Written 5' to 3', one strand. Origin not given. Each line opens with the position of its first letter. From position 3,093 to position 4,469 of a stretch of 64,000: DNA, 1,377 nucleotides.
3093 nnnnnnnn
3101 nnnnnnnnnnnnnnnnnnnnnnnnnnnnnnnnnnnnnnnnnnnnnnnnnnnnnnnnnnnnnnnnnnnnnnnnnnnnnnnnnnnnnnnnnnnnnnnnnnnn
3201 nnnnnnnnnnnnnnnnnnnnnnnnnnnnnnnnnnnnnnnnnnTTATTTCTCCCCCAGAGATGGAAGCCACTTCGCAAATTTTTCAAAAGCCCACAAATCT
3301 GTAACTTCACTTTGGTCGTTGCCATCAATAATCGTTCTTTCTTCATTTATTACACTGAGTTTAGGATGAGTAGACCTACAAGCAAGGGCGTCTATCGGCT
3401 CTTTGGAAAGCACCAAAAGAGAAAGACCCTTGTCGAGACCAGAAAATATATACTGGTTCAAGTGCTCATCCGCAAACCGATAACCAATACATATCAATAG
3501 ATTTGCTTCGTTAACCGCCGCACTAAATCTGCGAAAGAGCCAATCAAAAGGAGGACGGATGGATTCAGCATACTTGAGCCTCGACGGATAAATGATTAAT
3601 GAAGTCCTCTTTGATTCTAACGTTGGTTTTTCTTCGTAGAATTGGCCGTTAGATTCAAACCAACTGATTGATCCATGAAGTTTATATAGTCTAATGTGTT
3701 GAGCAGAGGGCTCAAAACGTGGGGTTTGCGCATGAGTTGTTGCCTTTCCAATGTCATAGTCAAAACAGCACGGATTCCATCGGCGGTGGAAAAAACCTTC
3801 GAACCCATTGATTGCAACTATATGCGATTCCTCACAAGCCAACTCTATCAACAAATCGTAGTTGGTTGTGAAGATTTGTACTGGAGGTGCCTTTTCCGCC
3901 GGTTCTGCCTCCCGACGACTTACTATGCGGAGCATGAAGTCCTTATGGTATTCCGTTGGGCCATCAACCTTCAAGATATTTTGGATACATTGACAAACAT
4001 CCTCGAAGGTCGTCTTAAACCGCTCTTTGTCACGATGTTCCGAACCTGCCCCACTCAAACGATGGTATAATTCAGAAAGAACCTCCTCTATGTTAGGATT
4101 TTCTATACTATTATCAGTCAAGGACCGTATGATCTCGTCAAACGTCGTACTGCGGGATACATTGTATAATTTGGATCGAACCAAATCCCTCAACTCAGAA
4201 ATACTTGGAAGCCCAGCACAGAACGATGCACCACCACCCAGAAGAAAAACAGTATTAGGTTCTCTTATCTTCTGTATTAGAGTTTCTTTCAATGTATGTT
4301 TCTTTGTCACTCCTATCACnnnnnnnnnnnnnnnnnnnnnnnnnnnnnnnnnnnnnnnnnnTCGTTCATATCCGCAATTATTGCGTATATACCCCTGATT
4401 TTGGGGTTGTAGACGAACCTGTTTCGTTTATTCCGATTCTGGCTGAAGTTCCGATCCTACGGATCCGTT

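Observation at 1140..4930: GC-rich horizontally acquired island carrying a SIR2-HerA anti-phage pair, bracketed by direct copies of a dispersed repeat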

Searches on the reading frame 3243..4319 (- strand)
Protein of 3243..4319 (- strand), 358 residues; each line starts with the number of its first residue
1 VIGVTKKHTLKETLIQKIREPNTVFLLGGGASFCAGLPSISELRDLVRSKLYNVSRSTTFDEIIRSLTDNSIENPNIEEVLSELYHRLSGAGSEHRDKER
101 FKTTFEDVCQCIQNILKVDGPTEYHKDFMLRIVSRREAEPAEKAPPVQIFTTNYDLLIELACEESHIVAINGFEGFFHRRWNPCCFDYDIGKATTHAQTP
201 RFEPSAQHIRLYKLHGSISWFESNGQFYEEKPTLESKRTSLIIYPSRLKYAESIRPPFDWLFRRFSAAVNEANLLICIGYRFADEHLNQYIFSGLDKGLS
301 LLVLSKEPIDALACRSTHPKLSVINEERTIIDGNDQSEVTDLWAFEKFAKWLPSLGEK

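Call 7: search_protein_families(library=padloc, proteins=[window:3243-4319:-], max_evalue=0.01)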
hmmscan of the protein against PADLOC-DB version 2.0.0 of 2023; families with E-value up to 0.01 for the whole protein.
window:3243-4319:- (358 aa): 31 families (the best 25 are shown)
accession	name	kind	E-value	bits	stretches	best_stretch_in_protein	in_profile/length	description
PDLC04081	SIR2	-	1.4e-53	180.3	1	22-352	18-344/345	-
PDLC04084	SIR2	-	7.2e-51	171.7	1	7-350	27-383/414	-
PDLC04093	SIR2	-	2.8e-44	149.7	1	10-336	14-339/395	-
PDLC04087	SIR2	-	3.6e-38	129.3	1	13-350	9-340/343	-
PDLC04082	SIR2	-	6.2e-38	128.6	1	9-307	5-287/345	-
PDLC04094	SIR2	-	1.2e-35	121.5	1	37-335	46-329/399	-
PDLC02186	SIR2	-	1.8e-33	114.3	1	8-304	15-334/412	-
PDLC04088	SIR2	-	2.7e-33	113.7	2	122-304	149-323/390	-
PDLC04075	SIR2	-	4.7e-33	112.6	1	8-353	38-391/414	-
PDLC04076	SIR2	-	1.4e-32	111.4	1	8-301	15-328/406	-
PDLC04090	SIR2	-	3.8e-32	110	1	143-348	186-389/426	-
PDLC02408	Aga_SIR2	-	8.7e-24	82.2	1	145-318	147-298/343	Class II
PDLC02414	Aga_SIR2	-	7.8e-23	79.3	1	137-308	113-259/313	-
PDLC04091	SIR2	-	7.9e-23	79.2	1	143-305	125-285/345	-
PDLC04079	SIR2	-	1.3e-22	77.9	1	124-297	168-346/430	-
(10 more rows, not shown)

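Call 8: search_protein_families(library=pfam, proteins=[window:3243-4319:-], max_evalue=0.01)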
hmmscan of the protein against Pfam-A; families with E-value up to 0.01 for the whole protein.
window:3243-4319:- (358 aa): 1 family
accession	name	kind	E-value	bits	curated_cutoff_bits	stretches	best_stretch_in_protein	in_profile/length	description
PF13289.12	SIR2_2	-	5.5e-14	52.9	24.5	1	149-295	3-106/141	SIR2-like domain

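Call 13: search_solved_structures(query=window:3243-4319:-, max_evalue=0.01, show_alignments=3)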
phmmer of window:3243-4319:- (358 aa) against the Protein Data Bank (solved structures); distinct sequences matched with E-value up to 0.01: 3.
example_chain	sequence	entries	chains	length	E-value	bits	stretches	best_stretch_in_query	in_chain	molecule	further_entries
8yhx_G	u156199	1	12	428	8e-26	93.9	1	60-296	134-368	SIR2 family protein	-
8j4u_A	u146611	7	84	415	1.2e-20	76.8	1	122-295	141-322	SIR2-like domain-containing protein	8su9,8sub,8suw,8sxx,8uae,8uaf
8w9l_A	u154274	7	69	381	5.8e-20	74.6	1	52-303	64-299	SIR2-like domain-containing protein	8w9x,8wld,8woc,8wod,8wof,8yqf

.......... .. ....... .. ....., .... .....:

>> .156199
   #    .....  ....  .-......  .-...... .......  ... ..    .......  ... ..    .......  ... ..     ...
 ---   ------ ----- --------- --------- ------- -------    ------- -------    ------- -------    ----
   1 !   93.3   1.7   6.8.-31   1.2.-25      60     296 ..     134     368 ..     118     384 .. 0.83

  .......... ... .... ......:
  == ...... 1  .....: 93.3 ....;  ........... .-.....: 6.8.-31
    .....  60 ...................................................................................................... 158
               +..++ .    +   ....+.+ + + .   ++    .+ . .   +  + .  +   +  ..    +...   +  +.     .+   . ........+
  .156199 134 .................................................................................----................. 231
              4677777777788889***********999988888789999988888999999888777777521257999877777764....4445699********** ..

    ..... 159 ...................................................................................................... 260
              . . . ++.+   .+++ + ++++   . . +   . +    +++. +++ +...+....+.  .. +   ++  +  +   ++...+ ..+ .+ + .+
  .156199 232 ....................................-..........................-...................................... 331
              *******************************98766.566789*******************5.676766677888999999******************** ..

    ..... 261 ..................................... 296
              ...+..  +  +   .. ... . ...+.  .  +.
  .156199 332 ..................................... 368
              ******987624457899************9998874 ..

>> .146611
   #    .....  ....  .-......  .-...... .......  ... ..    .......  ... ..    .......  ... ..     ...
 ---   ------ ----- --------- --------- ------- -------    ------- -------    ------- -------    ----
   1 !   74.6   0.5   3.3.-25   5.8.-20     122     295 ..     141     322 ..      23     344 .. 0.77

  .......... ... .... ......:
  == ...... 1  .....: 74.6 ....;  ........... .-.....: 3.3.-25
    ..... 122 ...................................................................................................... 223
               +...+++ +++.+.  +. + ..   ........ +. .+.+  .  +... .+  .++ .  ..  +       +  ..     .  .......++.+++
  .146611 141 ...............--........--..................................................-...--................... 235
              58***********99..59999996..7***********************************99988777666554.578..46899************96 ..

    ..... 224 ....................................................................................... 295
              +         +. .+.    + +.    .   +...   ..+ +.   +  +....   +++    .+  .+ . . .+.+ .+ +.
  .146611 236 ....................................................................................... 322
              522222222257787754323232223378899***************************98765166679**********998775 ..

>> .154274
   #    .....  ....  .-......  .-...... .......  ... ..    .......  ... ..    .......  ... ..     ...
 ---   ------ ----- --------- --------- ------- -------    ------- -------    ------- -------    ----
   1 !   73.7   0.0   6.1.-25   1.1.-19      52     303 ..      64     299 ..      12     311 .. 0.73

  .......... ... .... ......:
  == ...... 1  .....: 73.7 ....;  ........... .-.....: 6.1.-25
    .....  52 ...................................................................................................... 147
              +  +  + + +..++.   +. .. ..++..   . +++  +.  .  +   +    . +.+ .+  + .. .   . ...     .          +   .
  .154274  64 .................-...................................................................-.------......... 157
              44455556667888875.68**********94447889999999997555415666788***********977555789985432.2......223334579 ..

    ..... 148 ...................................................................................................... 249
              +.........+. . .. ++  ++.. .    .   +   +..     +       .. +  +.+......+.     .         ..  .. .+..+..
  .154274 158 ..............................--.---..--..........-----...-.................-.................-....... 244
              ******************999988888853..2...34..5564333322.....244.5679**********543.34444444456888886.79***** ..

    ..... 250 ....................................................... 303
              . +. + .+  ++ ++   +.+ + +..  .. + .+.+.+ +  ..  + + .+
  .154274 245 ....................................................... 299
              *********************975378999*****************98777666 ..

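Call 26: find_homologous_proteins(query=window:3243-4319:-, max_evalue=1e-10)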
Query window:3243-4319:- (358 aa): 928 proteins with E <= 1e-10 among 3056 candidates; the best 120 are listed.
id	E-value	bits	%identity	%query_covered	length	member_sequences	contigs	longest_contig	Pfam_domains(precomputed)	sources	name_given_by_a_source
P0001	2.0e-225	765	93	99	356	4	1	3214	PF13289.13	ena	-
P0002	2.3e-210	716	88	99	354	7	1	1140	PF13289.13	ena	-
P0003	2.3e-207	706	87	99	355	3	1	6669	PF13289.13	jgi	jgi:hypothetical protein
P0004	7.6e-202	688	84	99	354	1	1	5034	PF13289.13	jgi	-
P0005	9.7e-198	674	84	99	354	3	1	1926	PF13289.13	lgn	-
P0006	1.6e-196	670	80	98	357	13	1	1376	PF13289.13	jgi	-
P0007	1.2e-194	664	82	99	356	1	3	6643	PF13289.13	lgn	-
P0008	1.2e-194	664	81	99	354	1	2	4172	PF13289.13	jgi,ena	-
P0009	3.1e-194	663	81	99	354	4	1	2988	PF13289.13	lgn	-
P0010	6.2e-194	662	81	99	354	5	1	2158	PF13289.13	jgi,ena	-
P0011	9.7e-192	654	81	99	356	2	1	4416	PF13289.13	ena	-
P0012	1.3e-190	651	79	99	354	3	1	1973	PF13289.13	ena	-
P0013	3.8e-190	649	79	99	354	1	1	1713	PF13289.13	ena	-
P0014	8.7e-190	648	78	98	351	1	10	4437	PF13289.13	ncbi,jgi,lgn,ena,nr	ncbi:MAG: hypothetical protein DRG59_09070 [Deltaproteobacteria bacterium]|nr:MAG: hypothetical prot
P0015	3.4e-189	646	80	99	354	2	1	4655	PF13289.13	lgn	-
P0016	6.5e-186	635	77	99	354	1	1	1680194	PF13289.13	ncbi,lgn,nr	ncbi:MAG: SIR2 family protein [Candidatus Bathyarchaeota archaeon]|nr:MAG: SIR2 family protein [Cand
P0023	1.2e-176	605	73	99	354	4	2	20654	PF13289.13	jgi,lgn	-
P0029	7.7e-172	589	73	99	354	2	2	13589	PF13289.13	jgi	jgi:hypothetical protein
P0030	3.2e-171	587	73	99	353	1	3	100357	PF13289.13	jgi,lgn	-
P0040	1.3e-159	549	68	97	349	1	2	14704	PF13289.13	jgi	-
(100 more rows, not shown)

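Call 29: find_encoding_contigs(protein=P0016, flank=8000, max_places=3)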
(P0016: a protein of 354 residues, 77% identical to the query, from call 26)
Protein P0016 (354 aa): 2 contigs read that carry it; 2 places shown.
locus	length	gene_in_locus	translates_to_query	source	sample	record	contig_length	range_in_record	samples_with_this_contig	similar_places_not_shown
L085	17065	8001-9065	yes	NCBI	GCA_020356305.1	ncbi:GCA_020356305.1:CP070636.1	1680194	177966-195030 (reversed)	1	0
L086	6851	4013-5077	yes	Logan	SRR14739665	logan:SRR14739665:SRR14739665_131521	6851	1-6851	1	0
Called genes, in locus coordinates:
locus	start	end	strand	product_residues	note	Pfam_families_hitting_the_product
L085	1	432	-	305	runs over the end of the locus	-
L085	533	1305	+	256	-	PF12679:ABC2_membrane_2 (weak), PF12698:ABC2_membrane_3, PF01061:ABC2_membrane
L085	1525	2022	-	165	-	PF13384:HTH_23 (weak), PF13404:HTH_AsnC-type (weak), PF13412:HTH_24 (weak)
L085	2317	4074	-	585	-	PF13404:HTH_AsnC-type (faint), PF06745:ATPase (faint), PF14417:MEDS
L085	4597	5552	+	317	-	-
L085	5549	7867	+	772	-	PF13514:AAA_27 (weak)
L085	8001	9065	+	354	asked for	PF13289:SIR2_2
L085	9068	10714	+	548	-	PF01935:DUF87, PF05872:HerA_C (faint), PF10412:TrwB_AAD_bind (weak)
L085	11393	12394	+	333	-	PF00589:Phage_integrase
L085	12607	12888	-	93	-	-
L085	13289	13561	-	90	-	-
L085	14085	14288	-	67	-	-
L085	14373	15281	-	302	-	-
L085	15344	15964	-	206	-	-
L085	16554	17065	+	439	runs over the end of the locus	PF07364:DUF1485, PF07171:MlrC_C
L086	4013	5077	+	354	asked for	PF13289:SIR2_2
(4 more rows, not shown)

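Call 30: find_encoding_contigs(protein=P0030, flank=8000, max_places=3)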
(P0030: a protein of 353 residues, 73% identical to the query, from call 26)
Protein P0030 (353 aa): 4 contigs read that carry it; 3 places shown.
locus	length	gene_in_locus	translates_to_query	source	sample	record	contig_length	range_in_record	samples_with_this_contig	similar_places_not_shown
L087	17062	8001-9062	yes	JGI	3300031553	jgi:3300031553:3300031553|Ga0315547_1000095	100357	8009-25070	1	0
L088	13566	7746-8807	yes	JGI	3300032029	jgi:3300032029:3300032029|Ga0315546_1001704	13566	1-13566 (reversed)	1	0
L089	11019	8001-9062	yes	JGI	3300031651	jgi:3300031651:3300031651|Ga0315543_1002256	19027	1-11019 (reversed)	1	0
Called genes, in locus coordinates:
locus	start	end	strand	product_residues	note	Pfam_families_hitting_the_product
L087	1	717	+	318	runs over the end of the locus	PF01336:tRNA_anti-codon (weak), PF01966:HD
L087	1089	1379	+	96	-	-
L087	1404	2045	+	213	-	-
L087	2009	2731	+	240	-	PF00989:PAS (weak)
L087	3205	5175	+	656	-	PF02824:TGS, PF07973:tRNA_SAD, PF00587:tRNA-synt_2b, PF03129:HGTP_anticodon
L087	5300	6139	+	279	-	PF14819:QueF_N, PF14489:QueF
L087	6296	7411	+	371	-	PF00383:dCMP_cyt_deam_1, PF14437:MafB19-deam, PF01872:RibD_C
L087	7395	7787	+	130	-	PF03061:4HBT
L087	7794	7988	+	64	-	-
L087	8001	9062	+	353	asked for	PF13289:SIR2_2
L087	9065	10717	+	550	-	PF01935:DUF87, PF05872:HerA_C (faint), PF01580:FtsK_SpoIIIE (faint), PF10412:TrwB_AAD_bind (weak)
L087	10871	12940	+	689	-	PF02086:MethyltransfD12, PF03602:Cons_hypoth95 (faint), PF01170:UPF0020 (faint), PF01555:N6_N4_Mtase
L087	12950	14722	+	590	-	PF02981:FokI_D1, PF02980:FokI_dom_2, PF16902:FokI_D3, PF09254:FokI_cleav_dom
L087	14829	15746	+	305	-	PF04389:Peptidase_M28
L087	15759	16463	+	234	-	PF04919:DUF655 (faint), PF14579:HHH_6 (faint), PF12836:HHH_3, PF00633:HHH (weak), PF14520:HHH_5 (weak), PF12836:HHH_3, PF00633:HHH (weak), PF03934:T2SSK (weak), +4 more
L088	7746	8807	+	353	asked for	PF13289:SIR2_2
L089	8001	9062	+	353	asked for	PF13289:SIR2_2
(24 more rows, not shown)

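Call 31: find_encoding_contigs(protein=P0003, flank=8000, max_places=3)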
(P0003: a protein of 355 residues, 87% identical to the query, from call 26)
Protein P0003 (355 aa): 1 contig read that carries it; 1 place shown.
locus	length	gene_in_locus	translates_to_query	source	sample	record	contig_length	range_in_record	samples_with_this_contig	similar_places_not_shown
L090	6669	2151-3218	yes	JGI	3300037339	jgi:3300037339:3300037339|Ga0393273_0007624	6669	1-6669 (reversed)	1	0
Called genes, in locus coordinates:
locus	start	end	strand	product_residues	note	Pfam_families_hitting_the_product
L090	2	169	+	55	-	?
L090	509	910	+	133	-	-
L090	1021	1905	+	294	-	PF00753:Lactamase_B, PF12706:Lactamase_B_2 (weak)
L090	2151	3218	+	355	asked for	PF13289:SIR2_2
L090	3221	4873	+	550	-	PF01935:DUF87, PF05872:HerA_C (faint), PF10412:TrwB_AAD_bind (faint)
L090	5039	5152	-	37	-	-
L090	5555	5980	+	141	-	-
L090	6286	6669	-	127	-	?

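Call 32: find_encoding_contigs(protein=P0023, flank=8000, max_places=3)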
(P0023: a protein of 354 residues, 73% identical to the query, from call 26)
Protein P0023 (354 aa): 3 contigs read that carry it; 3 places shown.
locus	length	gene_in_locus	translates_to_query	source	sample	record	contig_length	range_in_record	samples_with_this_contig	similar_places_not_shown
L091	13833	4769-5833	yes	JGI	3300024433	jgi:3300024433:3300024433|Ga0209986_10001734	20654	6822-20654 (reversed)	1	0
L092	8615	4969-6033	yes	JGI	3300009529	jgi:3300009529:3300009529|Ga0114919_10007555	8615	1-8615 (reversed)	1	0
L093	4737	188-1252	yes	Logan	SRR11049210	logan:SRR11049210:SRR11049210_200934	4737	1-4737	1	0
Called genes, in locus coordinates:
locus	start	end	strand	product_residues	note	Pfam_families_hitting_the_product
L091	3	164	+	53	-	?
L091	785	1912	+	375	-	PF00149:Metallophos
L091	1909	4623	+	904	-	PF02463:SMC_N (weak), PF13558:SbcC_Walker_B (faint)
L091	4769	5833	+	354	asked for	PF13289:SIR2_2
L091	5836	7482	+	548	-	PF01935:DUF87, PF05872:HerA_C (faint), PF01580:FtsK_SpoIIIE (faint), PF10412:TrwB_AAD_bind (weak)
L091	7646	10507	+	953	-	PF12705:PDDEXK_1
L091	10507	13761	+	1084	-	PF00580:UvrD-helicase, PF13245:AAA_19 (faint), PF13361:UvrD_C, PF13538:UvrD_C_2 (faint), PF12705:PDDEXK_1 (weak)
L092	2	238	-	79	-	?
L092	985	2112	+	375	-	PF00149:Metallophos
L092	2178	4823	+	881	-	PF02463:SMC_N (weak), PF13558:SbcC_Walker_B (faint)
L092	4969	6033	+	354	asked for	PF13289:SIR2_2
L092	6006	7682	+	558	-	PF01580:FtsK_SpoIIIE (faint), PF01935:DUF87, PF05872:HerA_C (faint), PF10412:TrwB_AAD_bind (weak)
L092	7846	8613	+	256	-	?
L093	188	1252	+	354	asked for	PF13289:SIR2_2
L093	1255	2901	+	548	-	PF01935:DUF87, PF05872:HerA_C (faint), PF01580:FtsK_SpoIIIE (faint), PF10412:TrwB_AAD_bind (weak)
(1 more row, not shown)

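Call 59: find_encoding_contigs(protein=P0029, flank=6000, max_places=3)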
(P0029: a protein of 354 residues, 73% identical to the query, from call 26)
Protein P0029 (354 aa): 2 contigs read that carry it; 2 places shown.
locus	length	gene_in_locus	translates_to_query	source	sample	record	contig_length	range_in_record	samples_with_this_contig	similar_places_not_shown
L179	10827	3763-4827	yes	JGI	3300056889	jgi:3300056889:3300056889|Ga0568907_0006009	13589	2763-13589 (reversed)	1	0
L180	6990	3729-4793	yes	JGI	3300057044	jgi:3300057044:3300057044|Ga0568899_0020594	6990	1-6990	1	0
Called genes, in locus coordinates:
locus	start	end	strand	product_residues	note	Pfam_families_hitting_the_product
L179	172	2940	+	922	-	PF00580:UvrD-helicase, PF13245:AAA_19, PF13361:UvrD_C, PF13538:UvrD_C_2 (faint), PF12705:PDDEXK_1, PF01930:Cas_Cas4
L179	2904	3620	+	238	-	PF20582:UPF0758_N (weak), PF04002:RadC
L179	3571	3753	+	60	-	-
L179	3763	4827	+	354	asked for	PF13289:SIR2_2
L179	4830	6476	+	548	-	PF01580:FtsK_SpoIIIE (faint), PF01935:DUF87, PF05872:HerA_C (faint), PF10412:TrwB_AAD_bind (faint)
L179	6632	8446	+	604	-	PF01555:N6_N4_Mtase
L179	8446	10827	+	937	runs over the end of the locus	PF04851:ResIII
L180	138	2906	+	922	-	PF00580:UvrD-helicase, PF13245:AAA_19, PF13361:UvrD_C, PF13538:UvrD_C_2 (faint), PF12705:PDDEXK_1, PF01930:Cas_Cas4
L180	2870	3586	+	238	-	PF20582:UPF0758_N (weak), PF04002:RadC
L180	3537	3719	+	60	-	-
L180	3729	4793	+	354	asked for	PF13289:SIR2_2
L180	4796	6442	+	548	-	PF01580:FtsK_SpoIIIE (faint), PF01935:DUF87, PF05872:HerA_C (faint), PF10412:TrwB_AAD_bind (faint)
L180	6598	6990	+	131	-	?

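Call 60: find_encoding_contigs(protein=P0040, flank=6000, max_places=3)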
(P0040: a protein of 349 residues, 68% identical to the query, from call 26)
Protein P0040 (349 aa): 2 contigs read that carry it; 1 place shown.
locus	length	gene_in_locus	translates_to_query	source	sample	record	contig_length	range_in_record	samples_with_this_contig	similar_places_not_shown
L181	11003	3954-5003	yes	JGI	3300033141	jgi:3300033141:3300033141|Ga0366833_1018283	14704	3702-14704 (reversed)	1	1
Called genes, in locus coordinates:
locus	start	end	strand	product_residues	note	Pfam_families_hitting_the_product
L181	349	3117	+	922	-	PF00580:UvrD-helicase, PF13245:AAA_19, PF13361:UvrD_C, PF13538:UvrD_C_2 (faint), PF12705:PDDEXK_1, PF01930:Cas_Cas4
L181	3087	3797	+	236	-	PF20582:UPF0758_N, PF04002:RadC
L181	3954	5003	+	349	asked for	PF13289:SIR2_2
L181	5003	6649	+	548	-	PF01580:FtsK_SpoIIIE (faint), PF01935:DUF87, PF05872:HerA_C (faint), PF10412:TrwB_AAD_bind (weak)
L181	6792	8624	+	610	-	PF01555:N6_N4_Mtase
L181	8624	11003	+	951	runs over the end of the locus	PF04851:ResIII, PF00270:DEAD (faint), PF18766:SWI2_SNF2 (faint)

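Call 62: search_protein_families(library=ncbifam, proteins=[L085:11393-12394:+, window:3243-4319:-], max_evalue=0.001)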
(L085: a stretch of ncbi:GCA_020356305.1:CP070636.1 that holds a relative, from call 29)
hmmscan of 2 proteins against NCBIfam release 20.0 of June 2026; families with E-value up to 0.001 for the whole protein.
L085:11393-12394:+ (333 aa): 11 families
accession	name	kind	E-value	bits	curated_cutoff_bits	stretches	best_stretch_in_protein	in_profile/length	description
NF040815.2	recomb_XerA_Arch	equivalog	2.6e-32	112.4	220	1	37-310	12-259/263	site-specific tyrosine recombinase/integron integrase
TIGR02225.1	recomb_XerD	equivalog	5.5e-22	78.4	329.6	1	37-320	13-289/290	site-specific tyrosine recombinase XerD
TIGR02224.1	recomb_XerC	equivalog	6.6e-20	71.7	335.15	1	38-321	14-293/295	tyrosine recombinase XerC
NF001399.0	PRK00283.1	subfamily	1e-19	70.9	279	1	37-317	22-295/300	tyrosine recombinase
NF003462.0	PRK05084.1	equivalog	2.5e-12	46.2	267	1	44-316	81-355/360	tyrosine recombinase XerS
TIGR02249.1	integrase_gron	subfamily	3e-11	43.3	265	1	124-192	84-151/315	integron integrase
NF007370.0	PRK09870.1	subfamily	5.1e-10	39.3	221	1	132-305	4-179/200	tyrosine-type DNA invertase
NF002331.0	PRK01287.1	subfamily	1.7e-08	33.8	371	1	135-307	134-314/365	site-specific tyrosine recombinase XerC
NF007371.0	PRK09871.1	subfamily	2.7e-07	30.3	222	1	140-303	6-172/198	tyrosine-type DNA invertase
NF041502.1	integrase_1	equivalog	0.00056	18.8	350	0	204-306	260-361/484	site-specific integrase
NF011946.0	PRK15417.1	equivalog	0.00086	18.6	435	0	251-307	260-317/337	integron integrase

window:3243-4319:- (358 aa): 1 family
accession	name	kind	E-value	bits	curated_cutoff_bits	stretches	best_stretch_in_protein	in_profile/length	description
NF042942.1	SIR2_antiphage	equivalog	3e-33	115.4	500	1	8-311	9-334/392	SIR2 family anti-phage-associated protein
